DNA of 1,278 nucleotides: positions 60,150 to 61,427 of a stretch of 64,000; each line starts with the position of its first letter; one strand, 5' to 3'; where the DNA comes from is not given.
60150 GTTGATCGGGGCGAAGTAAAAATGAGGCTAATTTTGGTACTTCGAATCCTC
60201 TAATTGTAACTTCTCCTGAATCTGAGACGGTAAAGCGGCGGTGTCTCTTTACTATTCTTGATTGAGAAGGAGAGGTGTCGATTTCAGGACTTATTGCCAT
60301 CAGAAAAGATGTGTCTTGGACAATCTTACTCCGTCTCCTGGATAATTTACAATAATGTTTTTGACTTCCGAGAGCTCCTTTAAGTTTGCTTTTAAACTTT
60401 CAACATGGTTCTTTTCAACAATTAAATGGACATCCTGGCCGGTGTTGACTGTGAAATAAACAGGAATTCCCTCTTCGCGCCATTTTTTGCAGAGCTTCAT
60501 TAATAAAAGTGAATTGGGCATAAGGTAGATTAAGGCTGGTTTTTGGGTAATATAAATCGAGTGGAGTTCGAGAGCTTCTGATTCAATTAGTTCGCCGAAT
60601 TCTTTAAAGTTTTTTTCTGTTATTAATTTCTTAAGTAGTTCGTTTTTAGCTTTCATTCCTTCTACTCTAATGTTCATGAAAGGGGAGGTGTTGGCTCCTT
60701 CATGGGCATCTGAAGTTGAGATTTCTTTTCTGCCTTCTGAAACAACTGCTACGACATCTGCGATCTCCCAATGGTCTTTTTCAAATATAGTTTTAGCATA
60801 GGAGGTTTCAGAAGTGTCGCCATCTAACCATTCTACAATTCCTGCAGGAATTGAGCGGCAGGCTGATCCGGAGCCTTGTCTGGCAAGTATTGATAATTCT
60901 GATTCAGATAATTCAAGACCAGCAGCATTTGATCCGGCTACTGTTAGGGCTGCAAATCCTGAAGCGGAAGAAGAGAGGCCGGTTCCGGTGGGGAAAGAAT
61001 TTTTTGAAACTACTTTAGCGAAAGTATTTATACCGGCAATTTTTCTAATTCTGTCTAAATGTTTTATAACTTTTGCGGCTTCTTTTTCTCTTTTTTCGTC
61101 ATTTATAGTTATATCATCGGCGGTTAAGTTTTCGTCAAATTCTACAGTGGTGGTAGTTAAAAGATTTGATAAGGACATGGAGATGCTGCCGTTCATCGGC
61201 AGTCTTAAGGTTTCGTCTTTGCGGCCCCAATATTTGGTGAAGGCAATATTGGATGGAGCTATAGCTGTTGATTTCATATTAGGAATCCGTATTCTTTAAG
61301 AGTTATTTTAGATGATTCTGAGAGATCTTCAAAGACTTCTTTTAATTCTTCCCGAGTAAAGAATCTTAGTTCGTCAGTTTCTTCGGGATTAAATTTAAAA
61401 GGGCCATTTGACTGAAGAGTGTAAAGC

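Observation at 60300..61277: MVD-family enzyme with the catalytic Asp position apparently replaced (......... instead of FT(M)DAGPN)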

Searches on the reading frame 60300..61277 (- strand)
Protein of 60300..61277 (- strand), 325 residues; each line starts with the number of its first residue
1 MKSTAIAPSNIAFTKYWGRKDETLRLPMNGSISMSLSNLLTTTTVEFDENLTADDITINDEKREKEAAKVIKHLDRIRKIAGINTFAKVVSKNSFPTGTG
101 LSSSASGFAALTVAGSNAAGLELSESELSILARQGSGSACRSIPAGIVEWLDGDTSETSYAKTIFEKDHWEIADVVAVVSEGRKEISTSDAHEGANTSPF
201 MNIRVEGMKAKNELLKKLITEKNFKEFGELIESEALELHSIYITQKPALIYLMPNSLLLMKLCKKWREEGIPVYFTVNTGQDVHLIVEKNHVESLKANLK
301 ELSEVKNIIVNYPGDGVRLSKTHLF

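Call 3: search_protein_families(library=pfam, proteins=[window:60300-61277:-], max_evalue=0.01)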
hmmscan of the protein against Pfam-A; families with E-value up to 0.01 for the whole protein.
window:60300-61277:- (325 aa): 4 families
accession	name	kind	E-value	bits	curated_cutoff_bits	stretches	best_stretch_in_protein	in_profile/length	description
PF22700.2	MVD-like_N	-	3.1e-57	193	27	1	7-161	1-157/157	Diphosphomevalonate decarboxylase-like N-terminal domain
PF18376.6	MDD_C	-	6.3e-14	52.7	23.2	1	175-305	2-136/186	Mevalonate 5-diphosphate decarboxylase C-terminal domain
PF00288.32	GHMP_kinases_N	-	2e-08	34.7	22.3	1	70-144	6-74/87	GHMP kinases N terminal domain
PF21433.2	M3K_C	-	0.00014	22.7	27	1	191-292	6-104/105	Mevalonate-3-kinase, C-terminal domain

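Call 4: search_protein_families(library=ncbifam, proteins=[window:60300-61277:-], max_evalue=0.01)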
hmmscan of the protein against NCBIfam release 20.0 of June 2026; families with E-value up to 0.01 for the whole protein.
window:60300-61277:- (325 aa): 10 families
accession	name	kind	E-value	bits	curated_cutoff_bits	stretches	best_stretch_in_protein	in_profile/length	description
TIGR01240.1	mevDPdecarb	equivalog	3e-76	256.4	171.35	1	4-300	2-301/305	diphosphomevalonate decarboxylase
NF040704.1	IPP_alt_MvaD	equivalog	1.1e-53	182.5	475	1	2-303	1-301/323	phosphomevalonate decarboxylase MvaD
NF040847.1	mev_decarb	equivalog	1.6e-17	63.7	560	1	12-300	45-333/350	bisphosphomevalonate decarboxylase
NF040848.1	mev_kinase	equivalog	7.9e-10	38.2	440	1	21-307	24-309/323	mevalonate-3-kinase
TIGR00549.1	mevalon_kin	equivalog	9.7e-07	28.5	163.05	1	32-243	20-242/276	mevalonate kinase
TIGR01920.1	Shik_kin_archae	equivalog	2.6e-05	23.7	126.85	1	41-134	25-117/266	shikimate kinase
NF003036.0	PRK03926.1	equivalog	0.00027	20.1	403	1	39-133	31-122/302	mevalonate kinase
NF011205.0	PRK14611.1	equivalog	0.0024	17.4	364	1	64-134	58-128/275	4-(cytidine 5'-diphospho)-2-C-methyl-D-erythritol kinase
NF003006.0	PRK03817.1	equivalog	0.0032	16.5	443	1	88-136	89-137/352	galactokinase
NF002288.1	PRK01212.1-4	equivalog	0.0054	15.8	194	1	60-140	53-130/303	homoserine kinase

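Call 5: search_solved_structures(query=window:60300-61277:-, max_evalue=0.01, show_alignments=5)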
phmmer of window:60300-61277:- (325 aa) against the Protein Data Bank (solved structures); distinct sequences matched with E-value up to 0.01: 18.
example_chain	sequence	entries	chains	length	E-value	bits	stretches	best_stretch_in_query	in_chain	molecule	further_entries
6n0x_A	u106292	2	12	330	3.3e-83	282.3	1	3-320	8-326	Diphosphomevalonate decarboxylase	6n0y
6n0z_A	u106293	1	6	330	4.2e-82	278.6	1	3-320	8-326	Diphosphomevalonate decarboxylase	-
5v2l_A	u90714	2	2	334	4.4e-62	212.9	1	5-322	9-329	Mevalonate diphosphate decarboxylase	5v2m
6e2s_A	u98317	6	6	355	5.5e-62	212.6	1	5-322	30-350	Mevalonate diphosphate decarboxylase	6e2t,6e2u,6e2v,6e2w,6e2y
2hk2_A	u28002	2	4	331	2.7e-59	203.7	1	5-295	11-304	Diphosphomevalonate decarboxylase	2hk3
3qt5_A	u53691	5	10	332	1.4e-53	185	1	5-319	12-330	Mevalonate diphosphate decarboxylase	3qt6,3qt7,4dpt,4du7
3qt8_A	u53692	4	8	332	2.2e-53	184.3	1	5-319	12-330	Mevalonate diphosphate decarboxylase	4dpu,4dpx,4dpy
4dpw_A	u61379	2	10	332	3.6e-53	183.6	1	5-319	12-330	Mevalonate diphosphate decarboxylase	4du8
5gmd_A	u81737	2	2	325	2e-47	164.8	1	4-319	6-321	Diphosphomevalonate decarboxylase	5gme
4z7c_A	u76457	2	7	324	2e-47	164.8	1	4-319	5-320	Diphosphomevalonate decarboxylase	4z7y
6n10_A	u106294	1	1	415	1.1e-37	132.8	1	4-289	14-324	Diphosphomevalonate decarboxylase MVD1, peroxisomal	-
6xr5_A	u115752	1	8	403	6.6e-37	130.3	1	3-282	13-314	Diphosphomevalonate decarboxylase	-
2hke_A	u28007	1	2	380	2e-35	125.4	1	4-296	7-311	Diphosphomevalonate decarboxylase, putative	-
3d4j_A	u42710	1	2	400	2.7e-35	125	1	4-267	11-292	Diphosphomevalonate decarboxylase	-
3f0n_A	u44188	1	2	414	4e-35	124.4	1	4-282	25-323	MEVALONATE PYROPHOSPHATE DECARBOXYLASE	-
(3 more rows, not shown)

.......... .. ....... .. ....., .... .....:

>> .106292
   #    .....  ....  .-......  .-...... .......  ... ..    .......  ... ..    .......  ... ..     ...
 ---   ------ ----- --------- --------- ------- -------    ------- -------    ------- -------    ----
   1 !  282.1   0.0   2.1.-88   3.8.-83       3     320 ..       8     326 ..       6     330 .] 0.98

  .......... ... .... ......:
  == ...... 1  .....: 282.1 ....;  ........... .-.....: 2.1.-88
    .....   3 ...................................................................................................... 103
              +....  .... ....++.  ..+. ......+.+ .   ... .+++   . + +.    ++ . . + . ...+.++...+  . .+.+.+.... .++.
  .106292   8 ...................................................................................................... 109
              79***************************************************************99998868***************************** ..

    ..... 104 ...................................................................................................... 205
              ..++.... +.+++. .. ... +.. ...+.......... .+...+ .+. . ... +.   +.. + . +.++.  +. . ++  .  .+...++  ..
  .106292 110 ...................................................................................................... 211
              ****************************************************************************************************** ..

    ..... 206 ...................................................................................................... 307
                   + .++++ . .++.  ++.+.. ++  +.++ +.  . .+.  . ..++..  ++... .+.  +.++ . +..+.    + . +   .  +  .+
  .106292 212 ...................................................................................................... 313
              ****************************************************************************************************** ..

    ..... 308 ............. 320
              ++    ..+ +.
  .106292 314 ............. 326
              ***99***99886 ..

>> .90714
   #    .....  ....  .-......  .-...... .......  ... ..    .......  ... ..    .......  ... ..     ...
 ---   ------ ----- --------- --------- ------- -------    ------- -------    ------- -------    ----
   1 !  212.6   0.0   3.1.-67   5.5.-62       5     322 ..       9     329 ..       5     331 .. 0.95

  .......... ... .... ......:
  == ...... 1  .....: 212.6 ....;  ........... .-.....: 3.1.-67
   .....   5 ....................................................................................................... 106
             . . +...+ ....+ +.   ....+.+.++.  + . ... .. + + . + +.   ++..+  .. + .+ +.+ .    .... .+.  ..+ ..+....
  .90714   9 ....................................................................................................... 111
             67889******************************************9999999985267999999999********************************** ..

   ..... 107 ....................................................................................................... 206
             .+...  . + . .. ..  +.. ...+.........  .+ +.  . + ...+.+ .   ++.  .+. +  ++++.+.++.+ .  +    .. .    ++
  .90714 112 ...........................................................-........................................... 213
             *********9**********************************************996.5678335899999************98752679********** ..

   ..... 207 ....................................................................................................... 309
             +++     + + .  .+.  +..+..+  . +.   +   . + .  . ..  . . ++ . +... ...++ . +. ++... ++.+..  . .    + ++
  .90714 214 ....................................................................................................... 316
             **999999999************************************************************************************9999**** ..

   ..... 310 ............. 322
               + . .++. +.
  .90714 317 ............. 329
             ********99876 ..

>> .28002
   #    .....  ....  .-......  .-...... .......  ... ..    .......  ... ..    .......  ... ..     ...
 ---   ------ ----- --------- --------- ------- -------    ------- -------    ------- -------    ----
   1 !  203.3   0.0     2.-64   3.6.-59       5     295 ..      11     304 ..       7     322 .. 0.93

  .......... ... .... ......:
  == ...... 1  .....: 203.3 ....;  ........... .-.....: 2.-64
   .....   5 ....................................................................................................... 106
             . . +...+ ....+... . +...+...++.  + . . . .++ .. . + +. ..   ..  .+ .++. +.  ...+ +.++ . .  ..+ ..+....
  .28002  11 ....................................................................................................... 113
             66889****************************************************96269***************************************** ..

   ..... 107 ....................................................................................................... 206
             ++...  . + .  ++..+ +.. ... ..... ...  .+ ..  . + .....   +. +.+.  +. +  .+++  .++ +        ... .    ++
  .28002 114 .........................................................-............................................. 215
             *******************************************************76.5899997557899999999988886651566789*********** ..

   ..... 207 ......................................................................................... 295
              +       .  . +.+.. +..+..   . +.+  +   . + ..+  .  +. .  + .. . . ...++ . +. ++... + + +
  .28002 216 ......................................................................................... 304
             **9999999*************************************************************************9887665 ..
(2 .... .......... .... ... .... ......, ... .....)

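Call 7: find_homologous_proteins(query=window:60300-61277:-, max_evalue=1e-20)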
Query window:60300-61277:- (325 aa): 4703 proteins with E <= 1e-20 among 8000 candidates; the best 120 are listed.
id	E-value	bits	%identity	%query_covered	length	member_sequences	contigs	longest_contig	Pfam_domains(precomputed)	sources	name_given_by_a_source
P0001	2.4e-199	678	96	100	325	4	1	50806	PF00288.33,PF18376.7,PF22700.3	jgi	jgi:diphosphomevalonate decarboxylase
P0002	4.5e-186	635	88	100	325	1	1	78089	PF00288.33,PF18376.7,PF22700.3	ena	-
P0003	2.1e-183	626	87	100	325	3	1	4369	PF00288.33,PF18376.7,PF22700.3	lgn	-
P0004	5.7e-179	611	86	100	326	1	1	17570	PF00288.33,PF18376.7,PF22700.3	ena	-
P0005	6.8e-177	605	85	100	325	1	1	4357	PF00288.33,PF18376.7,PF22700.3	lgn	-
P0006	2.2e-175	600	83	100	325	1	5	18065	PF00288.33,PF18376.7,PF22700.3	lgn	-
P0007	1.8e-174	597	82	100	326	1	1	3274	PF00288.33,PF18376.7,PF22700.3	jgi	jgi:diphosphomevalonate decarboxylase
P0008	2.4e-174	596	83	100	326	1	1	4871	PF00288.33,PF18376.7,PF22700.3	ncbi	-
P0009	7.1e-174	595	84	100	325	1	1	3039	PF00288.33,PF18376.7,PF22700.3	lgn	-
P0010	1.2e-173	594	84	100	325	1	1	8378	PF00288.33,PF18376.7,PF22700.3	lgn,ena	-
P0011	3.4e-173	593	83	100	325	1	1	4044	PF00288.33,PF18376.7,PF22700.3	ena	-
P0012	2.8e-172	590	82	100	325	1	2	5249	PF00288.33,PF18376.7,PF22700.3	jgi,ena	-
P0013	1.6e-171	587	82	100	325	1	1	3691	PF00288.33,PF18376.7,PF22700.3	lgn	-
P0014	1.2e-170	584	82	100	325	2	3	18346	PF00288.33,PF18376.7,PF22700.3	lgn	-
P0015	1.8e-169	580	80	100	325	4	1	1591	PF00288.33,PF18376.7,PF22700.3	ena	-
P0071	2.3e-140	485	69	100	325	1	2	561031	PF00288.33,PF18376.7,PF22700.3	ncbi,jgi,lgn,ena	-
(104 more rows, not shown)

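Call 17: search_protein_representatives(protein=window:60300-61277:-)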
Query: 325 residues. Proteins with E-value up to 0.001 (for the whole library): 3939; up to 1e-10: 2538; up to 1e-30: 772. The best 150 are listed.
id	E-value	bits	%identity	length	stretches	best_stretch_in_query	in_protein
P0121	1.5e-108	378.6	57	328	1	1-325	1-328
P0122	2.3e-100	351.8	53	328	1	1-325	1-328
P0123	2.0e-96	338.9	52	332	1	2-325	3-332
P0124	1.2e-91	323.1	49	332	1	1-322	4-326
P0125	5.8e-89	314.3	49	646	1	1-317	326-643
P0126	1.8e-86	306.2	52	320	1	1-325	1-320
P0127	3.4e-86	305.3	42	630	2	1-325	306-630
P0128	8.0e-85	300.7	48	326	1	1-325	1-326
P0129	8.2e-81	287.6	49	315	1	1-319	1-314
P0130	9.7e-81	287.3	44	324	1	1-317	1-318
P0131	1.5e-79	283.4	42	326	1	3-319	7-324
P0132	2.6e-79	282.6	45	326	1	1-325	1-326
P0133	3.6e-79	282.2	44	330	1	1-325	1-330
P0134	2.0e-78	279.7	46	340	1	2-325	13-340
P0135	4.0e-78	278.7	44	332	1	2-325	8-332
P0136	1.0e-77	277.4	46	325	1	2-325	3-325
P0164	6.0e-65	235.5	43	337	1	2-325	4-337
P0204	1.1e-55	205.1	35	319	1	3-319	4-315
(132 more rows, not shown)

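Call 27: list_cluster_members(proteins=[P0121, P0122, P0123, P0126, P0129, P0136, P0164, P0204, P0124, P0128])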
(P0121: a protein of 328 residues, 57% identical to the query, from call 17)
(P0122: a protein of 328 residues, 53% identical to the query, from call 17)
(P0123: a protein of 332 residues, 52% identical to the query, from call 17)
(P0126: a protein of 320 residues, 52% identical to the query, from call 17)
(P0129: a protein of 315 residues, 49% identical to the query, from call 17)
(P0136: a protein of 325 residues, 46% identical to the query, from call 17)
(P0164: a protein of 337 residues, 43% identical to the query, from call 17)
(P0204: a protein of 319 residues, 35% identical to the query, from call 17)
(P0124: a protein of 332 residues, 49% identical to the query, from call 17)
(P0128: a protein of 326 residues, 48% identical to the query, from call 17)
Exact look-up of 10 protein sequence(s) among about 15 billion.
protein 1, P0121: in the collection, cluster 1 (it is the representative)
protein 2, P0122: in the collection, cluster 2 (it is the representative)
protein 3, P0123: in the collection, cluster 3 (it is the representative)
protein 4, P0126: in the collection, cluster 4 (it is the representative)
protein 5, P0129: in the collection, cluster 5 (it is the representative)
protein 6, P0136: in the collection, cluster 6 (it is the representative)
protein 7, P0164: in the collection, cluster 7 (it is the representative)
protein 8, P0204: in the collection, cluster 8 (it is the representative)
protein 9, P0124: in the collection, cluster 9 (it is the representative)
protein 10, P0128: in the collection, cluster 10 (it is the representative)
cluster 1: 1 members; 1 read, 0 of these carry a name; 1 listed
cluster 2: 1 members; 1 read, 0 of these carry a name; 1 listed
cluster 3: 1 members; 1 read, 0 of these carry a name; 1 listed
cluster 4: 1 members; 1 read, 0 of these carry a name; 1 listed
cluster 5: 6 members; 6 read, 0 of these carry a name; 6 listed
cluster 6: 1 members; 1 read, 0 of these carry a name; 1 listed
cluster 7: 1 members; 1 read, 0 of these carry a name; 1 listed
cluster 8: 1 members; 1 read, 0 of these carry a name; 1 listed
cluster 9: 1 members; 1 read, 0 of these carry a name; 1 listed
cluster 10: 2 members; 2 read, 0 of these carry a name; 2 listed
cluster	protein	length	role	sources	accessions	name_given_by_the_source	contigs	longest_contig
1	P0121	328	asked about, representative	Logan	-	-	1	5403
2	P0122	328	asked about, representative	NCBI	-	-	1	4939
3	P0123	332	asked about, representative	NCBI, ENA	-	-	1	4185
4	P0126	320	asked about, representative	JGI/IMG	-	-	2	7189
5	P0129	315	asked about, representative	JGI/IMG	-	-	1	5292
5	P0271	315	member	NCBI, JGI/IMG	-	-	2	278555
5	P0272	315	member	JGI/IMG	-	-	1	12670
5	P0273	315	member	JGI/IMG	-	-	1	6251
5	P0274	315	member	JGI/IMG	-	-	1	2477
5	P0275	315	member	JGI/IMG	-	-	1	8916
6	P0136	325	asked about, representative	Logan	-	-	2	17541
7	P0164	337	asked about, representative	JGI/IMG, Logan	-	-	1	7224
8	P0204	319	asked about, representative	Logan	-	-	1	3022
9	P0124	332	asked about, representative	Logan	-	-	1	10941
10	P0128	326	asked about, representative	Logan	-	-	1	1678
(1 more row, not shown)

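Call 29: find_related_loci(query=A1, collection=genome_contigs, flank=10000)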
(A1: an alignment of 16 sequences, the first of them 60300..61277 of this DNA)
Query A1 (325 aa) in genome_contigs; peptide patterns used: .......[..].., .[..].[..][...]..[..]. (x = any residue, [..] = any of these).
599 stretches matched a pattern (row limit reached: there are more); 592 encode a relative of the query (tblastn E <= 1e-3); the best 80 are kept; 80 distinct loci.
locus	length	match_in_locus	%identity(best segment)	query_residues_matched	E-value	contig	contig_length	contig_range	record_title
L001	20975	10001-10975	62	1-325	2e-131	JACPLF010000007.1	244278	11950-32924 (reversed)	MAG: Candidatus Levyibacteriota bacterium isolate NC_groundwater_514_Ag_S-0.1um_37_12 S35_SO-1_scaffold_285247, whole ge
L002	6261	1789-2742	57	1-319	2e-112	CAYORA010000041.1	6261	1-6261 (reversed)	MAG TPA_asm: uncultured Gammaproteobacteria bacterium isolate SRP170004_co1_164 genome assembly, contig: NODE_20299_leng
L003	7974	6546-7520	58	1-325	1e-109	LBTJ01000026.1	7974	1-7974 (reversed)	MAG: Candidatus Roizmanbacteria bacterium GW2011_GWA2_37_7 US54_C0026, whole genome shotgun sequence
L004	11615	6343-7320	56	1-325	6e-107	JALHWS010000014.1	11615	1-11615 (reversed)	MAG: Candidatus Microgenomates bacterium isolate PFL108 seq_273153, whole genome shotgun sequence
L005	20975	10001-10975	49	1-324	7e-102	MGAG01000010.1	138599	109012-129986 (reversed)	MAG: Candidatus Roizmanbacteria bacterium RIFCSPLOWO2_01_FULL_37_12 rifcsplowo2_01_scaffold_177, whole genome shotgun se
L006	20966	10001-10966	49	1-321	7e-100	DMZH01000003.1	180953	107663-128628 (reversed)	MAG TPA_asm: Candidatus Woesebacteria bacterium isolate UBA8517 contig_8038, whole genome shotgun sequence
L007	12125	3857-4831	62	1-325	3e-134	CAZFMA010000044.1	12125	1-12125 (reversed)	MAG TPA_asm: uncultured Candidatus Saccharibacteria bacterium isolate binchicken_co203_568 genome assembly, contig: k141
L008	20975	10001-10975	48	1-325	5e-96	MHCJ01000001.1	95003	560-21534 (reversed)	MAG: Candidatus Chisholmbacteria bacterium RIFCSPHIGHO2_01_FULL_52_32 rifcsphigho2_01_scaffold_267, whole genome shotgun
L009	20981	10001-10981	44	2-325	1e-92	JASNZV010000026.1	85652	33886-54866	MAG: Caldilineaceae bacterium isolate CHLO-10 HKU-EGSB-CHLO-10_26, whole genome shotgun sequence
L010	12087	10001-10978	47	1-325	4e-89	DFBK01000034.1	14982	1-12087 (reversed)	MAG TPA_asm: Anaerolineales bacterium UBA3082 UBA3082_contig_34181, whole genome shotgun sequence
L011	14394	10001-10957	44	2-319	5e-87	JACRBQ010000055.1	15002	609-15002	MAG: Chloroflexi bacterium isolate NC_groundwater_1624_Pr3_B-0.1um_63_24 SR-2_scaffold_141_1130782, whole genome shotgun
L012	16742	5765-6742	41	1-325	1e-86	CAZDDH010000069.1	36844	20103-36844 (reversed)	MAG TPA_asm: uncultured Rickettsiales bacterium isolate SRP077602_co5_208 genome assembly, contig: NODE_5499_length_3684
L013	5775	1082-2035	43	3-319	3e-85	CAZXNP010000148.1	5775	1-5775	MAG TPA_asm: uncultured Anaerolineales bacterium isolate binchicken_co275_228 genome assembly, contig: NODE_25426_length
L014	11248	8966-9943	42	2-325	4e-85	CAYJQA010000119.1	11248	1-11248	MAG TPA_asm: uncultured Litorilinea sp. isolate ERP124720_co1_131 genome assembly, contig: NODE_6814_length_11248_cov_4.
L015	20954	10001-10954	45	3-319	4e-84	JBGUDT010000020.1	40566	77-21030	MAG: Anaerolineales bacterium isolate 11D-03 NODE_20_length_40566_cov_5.837608, whole genome shotgun sequence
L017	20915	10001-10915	47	1-319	2e-82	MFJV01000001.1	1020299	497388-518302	MAG: Candidatus Gottesmanbacteria bacterium RIFCSPLOWO2_01_FULL_43_11b rifcsplowo2_01_scaffold_30, whole genome shotgun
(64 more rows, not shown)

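Call 31: find_encoding_contigs(protein=window:60300-61277:-, flank=10000, max_places=3)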
Protein window:60300-61277:- (325 aa): 1 contig read that carries it; 1 place shown.
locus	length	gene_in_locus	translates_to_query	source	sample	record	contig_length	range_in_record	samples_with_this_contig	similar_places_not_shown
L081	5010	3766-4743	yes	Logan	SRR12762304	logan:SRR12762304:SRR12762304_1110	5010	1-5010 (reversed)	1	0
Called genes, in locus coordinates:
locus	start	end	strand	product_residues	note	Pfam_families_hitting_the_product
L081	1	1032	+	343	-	?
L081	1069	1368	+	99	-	PF01796:OB_ChsH2_C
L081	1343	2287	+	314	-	PF00288:GHMP_kinases_N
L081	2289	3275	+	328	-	PF00288:GHMP_kinases_N, PF08544:GHMP_kinases_C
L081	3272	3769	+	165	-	PF00293:NUDIX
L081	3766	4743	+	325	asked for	PF22700:MVD-like_N, PF00288:GHMP_kinases_N, PF18376:MDD_C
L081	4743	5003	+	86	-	-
